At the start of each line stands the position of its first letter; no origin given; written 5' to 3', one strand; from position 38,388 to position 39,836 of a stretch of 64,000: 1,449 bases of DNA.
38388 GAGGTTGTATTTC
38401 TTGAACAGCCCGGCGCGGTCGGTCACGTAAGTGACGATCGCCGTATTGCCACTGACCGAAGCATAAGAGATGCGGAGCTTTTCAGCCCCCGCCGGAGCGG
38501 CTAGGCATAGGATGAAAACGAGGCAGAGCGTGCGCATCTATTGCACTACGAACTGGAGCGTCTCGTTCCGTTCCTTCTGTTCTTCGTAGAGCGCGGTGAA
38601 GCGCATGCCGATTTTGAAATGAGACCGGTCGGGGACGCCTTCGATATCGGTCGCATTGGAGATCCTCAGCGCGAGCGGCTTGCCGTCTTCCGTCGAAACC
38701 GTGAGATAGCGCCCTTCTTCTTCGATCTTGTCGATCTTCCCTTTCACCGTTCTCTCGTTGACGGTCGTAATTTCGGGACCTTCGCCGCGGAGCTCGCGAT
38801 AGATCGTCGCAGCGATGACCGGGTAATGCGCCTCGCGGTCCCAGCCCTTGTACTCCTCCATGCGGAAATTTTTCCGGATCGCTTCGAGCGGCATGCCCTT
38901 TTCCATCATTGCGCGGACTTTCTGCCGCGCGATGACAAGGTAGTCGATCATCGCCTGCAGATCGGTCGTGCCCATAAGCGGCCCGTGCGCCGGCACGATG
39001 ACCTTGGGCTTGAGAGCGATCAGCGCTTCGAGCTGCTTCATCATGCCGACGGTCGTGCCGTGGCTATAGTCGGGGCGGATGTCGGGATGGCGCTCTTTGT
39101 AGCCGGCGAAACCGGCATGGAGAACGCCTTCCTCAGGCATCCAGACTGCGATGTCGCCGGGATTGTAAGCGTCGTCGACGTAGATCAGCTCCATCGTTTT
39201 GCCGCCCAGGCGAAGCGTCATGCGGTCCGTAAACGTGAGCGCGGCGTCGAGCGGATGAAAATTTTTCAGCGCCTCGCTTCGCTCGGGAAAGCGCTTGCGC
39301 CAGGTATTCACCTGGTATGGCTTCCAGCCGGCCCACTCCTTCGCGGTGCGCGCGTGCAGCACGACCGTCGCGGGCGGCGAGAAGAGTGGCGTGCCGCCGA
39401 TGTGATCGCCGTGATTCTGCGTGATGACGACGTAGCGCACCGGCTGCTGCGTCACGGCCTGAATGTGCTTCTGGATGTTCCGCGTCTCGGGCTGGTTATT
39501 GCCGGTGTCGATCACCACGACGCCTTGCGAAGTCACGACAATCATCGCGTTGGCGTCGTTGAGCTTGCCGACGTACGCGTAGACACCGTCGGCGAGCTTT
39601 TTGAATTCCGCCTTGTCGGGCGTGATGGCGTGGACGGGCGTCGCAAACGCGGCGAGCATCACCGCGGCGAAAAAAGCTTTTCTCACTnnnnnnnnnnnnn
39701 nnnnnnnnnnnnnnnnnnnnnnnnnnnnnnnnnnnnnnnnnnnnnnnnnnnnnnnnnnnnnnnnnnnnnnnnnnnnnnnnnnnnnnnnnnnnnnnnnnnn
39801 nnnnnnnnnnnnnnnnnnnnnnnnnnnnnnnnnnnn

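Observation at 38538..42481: Four tandem secreted MBL-fold paralogs with Glu/Gln replacing the first His of the HxHxDH zinc motif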

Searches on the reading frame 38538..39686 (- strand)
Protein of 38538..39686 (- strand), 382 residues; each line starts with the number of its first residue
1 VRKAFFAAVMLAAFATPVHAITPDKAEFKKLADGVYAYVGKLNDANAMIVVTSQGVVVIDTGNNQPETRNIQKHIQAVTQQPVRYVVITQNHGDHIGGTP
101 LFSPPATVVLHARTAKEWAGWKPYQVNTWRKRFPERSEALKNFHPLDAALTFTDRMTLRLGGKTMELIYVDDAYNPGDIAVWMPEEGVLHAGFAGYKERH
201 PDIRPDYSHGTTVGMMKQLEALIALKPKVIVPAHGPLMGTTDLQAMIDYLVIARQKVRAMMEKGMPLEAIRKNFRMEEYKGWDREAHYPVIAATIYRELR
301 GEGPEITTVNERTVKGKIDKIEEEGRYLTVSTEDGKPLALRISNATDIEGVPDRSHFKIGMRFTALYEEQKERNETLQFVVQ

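Call 3: search_protein_families(library=pfam, proteins=[window:38538-39686:-], max_evalue=0.01)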
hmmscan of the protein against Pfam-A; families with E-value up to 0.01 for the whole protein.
window:38538-39686:- (382 aa): 2 families
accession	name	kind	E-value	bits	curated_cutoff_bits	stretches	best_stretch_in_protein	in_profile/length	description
PF00753.33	Lactamase_B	-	1.1e-18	68.3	22.7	1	44-234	5-196/196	Metallo-beta-lactamase superfamily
PF12706.13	Lactamase_B_2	-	1.2e-05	25.4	27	1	57-133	3-83/200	Beta-lactamase superfamily domain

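Call 4: search_protein_families(library=ncbifam, proteins=[window:38538-39686:-], max_evalue=0.01)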
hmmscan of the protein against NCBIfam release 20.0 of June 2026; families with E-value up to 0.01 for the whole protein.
window:38538-39686:- (382 aa): 58 families (the best 25 are shown)
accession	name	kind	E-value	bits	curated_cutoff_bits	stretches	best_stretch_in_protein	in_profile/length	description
TIGR04559.1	SoxH_rel_PQQ_2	hypoth_equivalog_domain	8.2e-30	104.2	280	1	27-287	3-267/283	quinoprotein relay system zinc metallohydrolase 2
TIGR04558.1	SoxH_rel_PQQ_1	hypoth_equivalog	1.6e-23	83.2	300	1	45-283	34-263/285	quinoprotein relay system zinc metallohydrolase 1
NF033088.2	bla_subclass_B1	equivalog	1.3e-17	64.2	200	1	25-248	5-214/217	subclass B1 metallo-beta-lactamase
NF012229.1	bla_class_B_core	domain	1.8e-15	57.3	100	1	44-184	14-139/139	metallo-beta-lactamase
NF012137.0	bla_xUS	exception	2.3e-13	50.2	400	1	4-103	3-107/246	MUS/TUS/MOC family subclass B1 metallo-beta-lactamase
NF012146.1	blaB-IND-MUS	exception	2.6e-13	49.9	270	1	6-192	4-175/237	BlaB/IND/MUS family subclass B1 metallo-beta-lactamase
NF000453.2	blaPEDO-3_fam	exception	2.9e-13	49.9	400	1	25-192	22-174/237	PEDO-3 family subclass B1 metallo-beta-lactamase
NF000442.2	blaTUS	exception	9.4e-12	44.9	550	1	5-103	4-107/248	TUS family subclass B1 metallo-beta-lactamase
NF000441.2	blaMUS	exception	2.2e-10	40.4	540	1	1-234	1-218/246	MUS family subclass B1 metallo-beta-lactamase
NF040860.1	blaWUS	exception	1.7e-09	37.3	540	1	8-192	7-175/246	WUS family subclass B1 metallo-beta-lactamase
NF033087.1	bla_subclass_B2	equivalog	5.3e-09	36.1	240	1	29-191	5-163/221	subclass B2 metallo-beta-lactamase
NF041269.1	bla_B1_long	equivalog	1.2e-08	34.5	350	1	25-98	15-86/334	subclass B1 metallo-beta-lactamase, long type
NF033105.1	bla_subclass_B3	equivalog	1.3e-08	34.5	240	1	31-167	11-140/257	subclass B3 metallo-beta-lactamase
NF000329.2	bla_B2_CphA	exception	2.2e-08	34.1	500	1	28-203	31-201/253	CphA family subclass B2 metallo-beta-lactamase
NF000322.2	blaCcrA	exception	4.5e-08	32.9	550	1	151-241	139-230/249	CfiA family subclass B1 metallo-beta-lactamase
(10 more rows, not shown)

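Call 11: find_homologous_proteins(query=window:38538-39686:-, max_evalue=0.00001)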
Query window:38538-39686:- (382 aa): 856 proteins with E <= 0.00001 among 8000 candidates; the best 120 are listed.
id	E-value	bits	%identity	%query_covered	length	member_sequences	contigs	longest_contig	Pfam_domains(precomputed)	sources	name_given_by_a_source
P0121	2.9e-237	805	90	100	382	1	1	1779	PF12706.14,PF00753.34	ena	-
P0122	3.2e-237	805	93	95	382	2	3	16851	PF12706.14,PF00753.34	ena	-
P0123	3.3e-236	802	92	95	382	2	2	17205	PF12706.14,PF00753.34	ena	-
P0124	3.8e-236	801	93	95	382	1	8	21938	PF12706.14,PF00753.34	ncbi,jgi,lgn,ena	ncbi:MAG TPA: MBL fold metallo-hydrolase [Candidatus Binatia bacterium]|jgi:glyoxylase-like metal-de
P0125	1.2e-235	800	92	95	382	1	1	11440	PF12706.14,PF00753.34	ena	-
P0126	2.1e-235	799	90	100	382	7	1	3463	PF00753.34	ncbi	-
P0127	2.1e-230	782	90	95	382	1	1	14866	PF12706.14,PF00753.34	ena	-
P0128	1.9e-229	779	86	100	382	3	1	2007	PF12706.14,PF00753.34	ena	-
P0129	2.5e-228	776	89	98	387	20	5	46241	PF00753.34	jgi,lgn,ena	jgi:cyclase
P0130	2.0e-226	769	85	100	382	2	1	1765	PF00753.34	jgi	jgi:cyclase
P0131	9.7e-224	760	85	100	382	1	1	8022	PF00753.34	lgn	-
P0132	8.0e-212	721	81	99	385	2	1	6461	PF00753.34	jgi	jgi:cyclase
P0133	1.1e-211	721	82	96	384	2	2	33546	PF00753.34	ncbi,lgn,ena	ncbi:MAG TPA: MBL fold metallo-hydrolase [Candidatus Binatia bacterium]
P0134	2.1e-210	717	82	95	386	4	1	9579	PF00753.34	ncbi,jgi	ncbi:MAG TPA: MBL fold metallo-hydrolase [Candidatus Binatia bacterium]|jgi:cyclase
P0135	9.1e-209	711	78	100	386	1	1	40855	PF00753.34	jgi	jgi:cyclase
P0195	4.8e-176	603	67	100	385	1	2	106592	PF00753.34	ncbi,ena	-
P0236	1.5e-161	556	63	100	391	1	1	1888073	PF12706.14,PF00753.34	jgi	jgi:cyclase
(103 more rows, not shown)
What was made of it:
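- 38541..38774 (-): C-terminal extra domain of paralog A (aa ~305-382), a five-stranded beta domain. Conserved in orthologs 380-391 aa long (call 11).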

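Call 16: search_protein_representatives(alignment_id=A1)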
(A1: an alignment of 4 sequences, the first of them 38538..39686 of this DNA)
Query: 4 sequences, 309 profile positions. Proteins with E-value up to 0.001 (for the whole library): 16213; up to 1e-10: 5760; up to 1e-30: 257. The best 150 are listed.
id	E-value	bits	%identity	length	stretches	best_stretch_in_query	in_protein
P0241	5.4e-116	403.4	-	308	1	1-308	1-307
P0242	2.4e-107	375.0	-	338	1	13-308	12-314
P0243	2.0e-94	332.6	-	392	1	8-309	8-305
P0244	1.3e-88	313.4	-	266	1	1-219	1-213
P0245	2.1e-85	302.9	-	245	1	84-273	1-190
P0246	2.0e-84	299.7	-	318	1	10-308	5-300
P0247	1.1e-81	290.7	-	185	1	130-308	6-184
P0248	1.4e-80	287.1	-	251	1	16-219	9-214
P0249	3.7e-79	282.4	-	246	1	12-251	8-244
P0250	3.8e-68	246.2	-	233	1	19-186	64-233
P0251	3.6e-65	236.5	-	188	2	53-182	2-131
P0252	4.2e-61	223.1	-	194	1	80-274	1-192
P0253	5.0e-60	219.6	-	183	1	24-183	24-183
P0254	3.4e-58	213.5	-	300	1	20-306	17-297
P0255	7.6e-57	209.1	-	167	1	4-140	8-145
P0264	6.7e-49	183.0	-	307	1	13-306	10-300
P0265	1.2e-48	182.1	-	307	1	33-308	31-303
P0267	6.4e-48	179.8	-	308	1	31-307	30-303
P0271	9.2e-46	172.7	-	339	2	137-306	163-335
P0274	1.9e-45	171.7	-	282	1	36-307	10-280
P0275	7.5e-45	169.7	-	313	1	37-308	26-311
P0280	3.4e-44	167.6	-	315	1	2-309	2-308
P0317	2.0e-39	151.9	-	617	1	54-308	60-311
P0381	2.7e-34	135.0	-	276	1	38-282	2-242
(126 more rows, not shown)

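Call 18: find_encoding_contigs(protein=P0236, flank=8000, max_places=2)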
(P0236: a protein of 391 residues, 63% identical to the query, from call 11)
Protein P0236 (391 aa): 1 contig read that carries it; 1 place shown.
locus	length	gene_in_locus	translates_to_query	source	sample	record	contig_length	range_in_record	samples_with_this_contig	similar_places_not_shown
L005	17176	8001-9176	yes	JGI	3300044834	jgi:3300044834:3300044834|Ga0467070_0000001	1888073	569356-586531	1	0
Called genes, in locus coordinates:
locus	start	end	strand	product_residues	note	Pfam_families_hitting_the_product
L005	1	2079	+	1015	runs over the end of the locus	PF21423:AhtL-like_1st, PF00384:Molybdopterin, PF01568:Molydop_binding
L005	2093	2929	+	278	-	PF13247:Fer4_11, PF13620:CarboxypepD_reg (weak), PF17210:SdrD_B (weak)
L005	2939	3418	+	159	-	PF07681:DoxX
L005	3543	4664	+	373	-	PF02541:Ppx-GppA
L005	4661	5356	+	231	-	PF01728:FtsJ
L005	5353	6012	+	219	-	PF02798:GST_N, PF13417:GST_N_3, PF13409:GST_N_2, PF13410:GST_C_2 (weak)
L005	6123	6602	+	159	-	-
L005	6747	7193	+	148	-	PF05514:HR_lesion, PF07291:MauE (weak), PF07681:DoxX, PF02077:SURF4 (weak)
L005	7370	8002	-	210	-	-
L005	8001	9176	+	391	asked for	PF00753:Lactamase_B, PF12706:Lactamase_B_2 (faint)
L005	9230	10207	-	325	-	PF01522:Polysacc_deac_1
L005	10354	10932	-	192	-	PF00255:GSHPx, PF00578:AhpC-TSA (weak)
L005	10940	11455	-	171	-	PF09351:DUF1993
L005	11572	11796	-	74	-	-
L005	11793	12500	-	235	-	-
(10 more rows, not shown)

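Call 19: find_encoding_contigs(protein=P0195, flank=8000, max_places=2)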
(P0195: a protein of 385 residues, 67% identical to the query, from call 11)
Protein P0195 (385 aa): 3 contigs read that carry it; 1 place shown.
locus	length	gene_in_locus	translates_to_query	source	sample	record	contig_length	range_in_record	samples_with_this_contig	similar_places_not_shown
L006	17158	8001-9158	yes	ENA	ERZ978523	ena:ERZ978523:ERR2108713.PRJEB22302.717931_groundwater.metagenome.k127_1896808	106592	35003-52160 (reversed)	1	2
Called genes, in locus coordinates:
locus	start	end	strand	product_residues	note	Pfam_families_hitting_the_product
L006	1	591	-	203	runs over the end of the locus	-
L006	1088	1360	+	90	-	-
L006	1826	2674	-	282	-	PF06750:A24_N_bact, PF01478:Peptidase_A24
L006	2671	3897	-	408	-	PF13439:Glyco_transf_4, PF13579:Glyco_trans_4_4, PF00534:Glycos_transf_1, PF13692:Glyco_trans_1_4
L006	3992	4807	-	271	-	PF00535:Glycos_transf_2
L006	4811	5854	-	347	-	PF13641:Glyco_tranf_2_3, PF00535:Glycos_transf_2, PF10111:Glyco_tranf_2_2 (weak), PF13632:Glyco_trans_2_3 (weak)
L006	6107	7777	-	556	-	PF13428:TPR_14 (faint), PF13414:TPR_11 (faint), PF13424:TPR_12 (faint), PF13432:TPR_16 (weak), PF13431:TPR_17 (weak), PF00515:TPR_1 (weak), PF13432:TPR_16, PF00515:TPR_1 (weak), +5 more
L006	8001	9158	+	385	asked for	PF00753:Lactamase_B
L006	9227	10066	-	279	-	-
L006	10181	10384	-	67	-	PF00313:CSD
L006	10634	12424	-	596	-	PF01011:PQQ, PF13570:Beta-prop_ACSF4 (faint), PF13360:PQQ_2, PF01011:PQQ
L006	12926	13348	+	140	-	PF13442:Cytochrome_CBB3 (weak)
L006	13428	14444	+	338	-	PF00034:Cytochrom_C (faint), PF03150:CCP_MauG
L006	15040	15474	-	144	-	PF13442:Cytochrome_CBB3 (weak)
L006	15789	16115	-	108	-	PF03091:CutA1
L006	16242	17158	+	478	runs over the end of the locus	PF02878:PGM_PMM_I, PF02879:PGM_PMM_II, PF02880:PGM_PMM_III, PF00408:PGM_PMM_IV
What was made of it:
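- On SoxH-related quinoprotein relay metallohydrolases: Only L006 has a PQQ dehydrogenase near an ortholog of A (call 19).
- An ortholog of A lies near a PQQ dehydrogenase, c-type cytochromes and a MauG-like peroxidase in L006 (call 19).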

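Call 35: predict_structure(alignment_id=A3)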
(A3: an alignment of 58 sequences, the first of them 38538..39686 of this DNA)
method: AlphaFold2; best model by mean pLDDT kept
length: 382 residues; sequences in the alignment: 58
mean_pLDDT: 90.2   pTM: 0.86
mean pLDDT of the five models: 90.2, 88.1, 87.3, 86.3, 85.5
residues with pLDDT >= 90: 284; 70-90: 73; 50-70: 12; < 50: 13
segments of 3 or more residues with pLDDT < 50: 10-20
pLDDT, mean of each block of 10 residues (from residue 1): 51 42 81 95 88 98 85 97 97 90 96 96 93 93 95 96 97 92 98 81 85 94 97 90 94 97 98 92 82 95 87 97 95 94 92 94 95 91 95
secondary structure, 60 per line:
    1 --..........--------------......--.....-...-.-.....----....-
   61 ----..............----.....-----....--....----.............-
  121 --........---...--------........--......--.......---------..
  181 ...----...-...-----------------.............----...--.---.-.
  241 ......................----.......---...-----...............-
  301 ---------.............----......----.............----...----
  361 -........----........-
elements in order: H3-12 E27-32 E35-39 E47-51 E56-59 H65-78 E83-87 H93-96 H99-102 E107-111 H112-119 H123-130 H145-148 E149-152 E155-160 E163-169 E179-183 E188-190 H212-224 E229-231 H240-262 H267-273 H285-299 E310-322 E327-332 E337-349 E362-369 E374-381
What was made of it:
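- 38541..38774 (-): AlphaFold strands 310-322, 327-332, 337-349, 362-369 and 374-381, pLDDT 91-97 (call 35).
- Checked: A carries an extra C-terminal part of about 75 aa. AlphaFold models it as five beta strands at pLDDT above 90 (call 35).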

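Call 45: fold_search(model_id=the predicted structure, library=pdb)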
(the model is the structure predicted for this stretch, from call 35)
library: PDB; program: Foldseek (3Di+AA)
matches with E <= 10: 1627; with E <= 0.001: 527
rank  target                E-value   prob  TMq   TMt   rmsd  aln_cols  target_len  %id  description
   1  8d2z_A                2.8e-18  1.00  0.61  0.75   5.1       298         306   22  Crystal Structure of a Metallo-beta-lactamase superfamily protein from Burkholderia cenocepacia (released 2023-07-05)
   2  8d2z_B                7.4e-18  1.00  0.59  0.73   5.4       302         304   22  Crystal Structure of a Metallo-beta-lactamase superfamily protein from Burkholderia cenocepacia (released 2023-07-05)
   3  6uxu_A                3.8e-17  1.00  0.58  0.73   5.5       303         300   22  X-ray Crystal Structure of Chlorothalonil Dehalogenase: Analyzing the Catalytic Mechanism of Hydrolytic Dehalogenation (released 2020-05-13)
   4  5fqb                  2.6e-13  1.00  0.47  0.78   4.1       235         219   18  Crystal Structure of Bacillus cereus Metallo-Beta-Lactamase with 2C (released 2016-08-10)
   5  2cg2                  3.9e-13  1.00  0.52  0.33   8.7       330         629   15  Crystal structure of SdsA1, an alkylsulfatase from Pseudomonas aeruginosa, in complex with sulfate (released 2006-04-26)
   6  4nq5                  5.9e-13  1.00  0.47  0.81   4.0       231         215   18  Bacillus cereus Zn-dependent metallo-beta-lactamase at pH 7 complexed with compound CS319 (released 2014-11-26)
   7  6xfr_B                6.2e-13  1.00  0.46  0.79   4.0       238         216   23  Metallo-beta-lactamase from Pontibacter korlensis (released 2021-06-23)
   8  4axh_B                7.4e-13  1.00  0.53  0.33   8.9       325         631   15  Structure and mechanism of the first inverting alkylsulfatase specific for secondary alkylsulfatases (released 2012-12-05)
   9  2cfu                  8.8e-13  1.00  0.52  0.33   8.1       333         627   14  Crystal structure of SdsA1, an alkylsulfatase from Pseudomonas aeruginosa, in complex with 1-decane-sulfonic-acid. (released 2006-04-26)
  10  4axh_A                8.8e-13  1.00  0.53  0.33   8.0       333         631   16  Structure and mechanism of the first inverting alkylsulfatase specific for secondary alkylsulfatases (released 2012-12-05)
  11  2yhe_A                1.1e-12  1.00  0.55  0.34   6.9       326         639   16  Structure determination of the stereoselective inverting sec- alkylsulfatase Pisa1 from Pseudomonas sp. (released 2012-05-16)
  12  3i15                  1.6e-12  1.00  0.47  0.81   2.8       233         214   19  Cobalt-substituted metallo-beta-lactamase from Bacillus cereus: residue Cys168 fully oxidized (released 2009-12-29)
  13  2cfz                  1.6e-12  1.00  0.51  0.33   8.8       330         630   15  Crystal structure of SdsA1, an alkylsulfatase from Pseudomonas aeruginosa, in complex with 1-dodecanol (released 2006-04-26)
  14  1znb_A                2.1e-12  1.00  0.48  0.78   4.4       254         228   20  METALLO-BETA-LACTAMASE (released 1997-01-11)
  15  2yhe_B                2.2e-12  1.00  0.54  0.34   9.5       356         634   15  Structure determination of the stereoselective inverting sec- alkylsulfatase Pisa1 from Pseudomonas sp. (released 2012-05-16)
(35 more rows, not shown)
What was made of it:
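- Tried and rejected: Whole-protein Foldseek is dominated by the MBL domain (call 45).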
